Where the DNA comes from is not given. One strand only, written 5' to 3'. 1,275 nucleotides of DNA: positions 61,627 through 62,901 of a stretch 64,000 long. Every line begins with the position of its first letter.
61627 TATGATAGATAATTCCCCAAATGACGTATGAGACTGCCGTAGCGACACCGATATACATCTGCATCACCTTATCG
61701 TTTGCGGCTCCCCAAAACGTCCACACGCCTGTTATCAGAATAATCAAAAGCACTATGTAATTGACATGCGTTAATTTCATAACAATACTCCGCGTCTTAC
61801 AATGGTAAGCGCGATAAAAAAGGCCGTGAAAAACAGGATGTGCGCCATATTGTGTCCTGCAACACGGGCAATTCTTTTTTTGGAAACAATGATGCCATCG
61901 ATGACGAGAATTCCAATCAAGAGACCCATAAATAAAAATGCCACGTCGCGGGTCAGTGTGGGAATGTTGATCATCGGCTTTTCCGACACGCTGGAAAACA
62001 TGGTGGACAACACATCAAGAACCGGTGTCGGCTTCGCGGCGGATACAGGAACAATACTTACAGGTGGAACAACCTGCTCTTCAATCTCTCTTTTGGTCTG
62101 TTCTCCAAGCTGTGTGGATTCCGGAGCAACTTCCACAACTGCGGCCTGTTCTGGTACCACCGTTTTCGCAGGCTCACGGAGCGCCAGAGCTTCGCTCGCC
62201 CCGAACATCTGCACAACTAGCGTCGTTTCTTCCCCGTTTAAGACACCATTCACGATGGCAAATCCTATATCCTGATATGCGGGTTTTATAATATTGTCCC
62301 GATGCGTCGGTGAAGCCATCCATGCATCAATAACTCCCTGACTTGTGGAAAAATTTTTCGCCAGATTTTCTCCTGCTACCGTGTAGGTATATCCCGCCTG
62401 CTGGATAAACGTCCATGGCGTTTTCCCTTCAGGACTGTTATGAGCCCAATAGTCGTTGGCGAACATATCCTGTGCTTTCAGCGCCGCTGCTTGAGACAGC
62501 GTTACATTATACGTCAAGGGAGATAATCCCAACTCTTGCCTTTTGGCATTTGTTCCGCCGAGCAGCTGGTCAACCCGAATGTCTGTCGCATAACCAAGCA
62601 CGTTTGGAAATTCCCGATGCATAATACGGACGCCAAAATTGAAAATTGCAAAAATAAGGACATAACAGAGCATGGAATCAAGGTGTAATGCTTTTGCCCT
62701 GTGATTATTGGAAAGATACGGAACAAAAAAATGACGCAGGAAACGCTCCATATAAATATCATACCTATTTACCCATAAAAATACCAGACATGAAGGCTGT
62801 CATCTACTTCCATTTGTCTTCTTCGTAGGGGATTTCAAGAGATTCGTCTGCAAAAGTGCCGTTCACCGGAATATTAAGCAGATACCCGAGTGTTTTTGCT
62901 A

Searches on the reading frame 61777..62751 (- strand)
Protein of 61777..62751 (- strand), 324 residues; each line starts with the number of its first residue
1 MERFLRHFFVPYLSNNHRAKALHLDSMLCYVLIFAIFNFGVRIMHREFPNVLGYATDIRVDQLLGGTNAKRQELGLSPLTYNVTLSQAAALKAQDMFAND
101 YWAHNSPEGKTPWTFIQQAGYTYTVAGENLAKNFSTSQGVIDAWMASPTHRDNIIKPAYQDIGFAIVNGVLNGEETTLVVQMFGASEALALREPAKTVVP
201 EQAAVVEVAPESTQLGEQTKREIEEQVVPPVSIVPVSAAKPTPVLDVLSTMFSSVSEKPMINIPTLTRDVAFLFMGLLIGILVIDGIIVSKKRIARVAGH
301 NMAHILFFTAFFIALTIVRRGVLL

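Call 22: search_protein_families(library=ncbifam, proteins=[window:61777-62751:-], max_evalue=0.001)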
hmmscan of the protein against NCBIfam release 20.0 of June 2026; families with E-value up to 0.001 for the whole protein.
window:61777-62751:- (324 aa): 2 families
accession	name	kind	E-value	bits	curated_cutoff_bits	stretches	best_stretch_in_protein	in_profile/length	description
TIGR02909.1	spore_YkwD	subfamily_domain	1.4e-32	112.3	171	1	63-183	8-125/127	uncharacterized protein, YkwD family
NF052539.1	DivAsocLipDalA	equivalog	2.2e-18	66.7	200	1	62-167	50-155/169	divisome-associated lipoprotein DalA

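Call 23: search_protein_families(library=pfam, proteins=[window:61777-62751:-], max_evalue=1)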
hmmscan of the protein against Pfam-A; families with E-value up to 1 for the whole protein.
window:61777-62751:- (324 aa): 1 family
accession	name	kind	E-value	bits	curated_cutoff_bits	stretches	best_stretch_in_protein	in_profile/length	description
PF00188.32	CAP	-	6.1e-20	72.7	21.1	1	67-173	4-109/117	Cysteine-rich secretory protein family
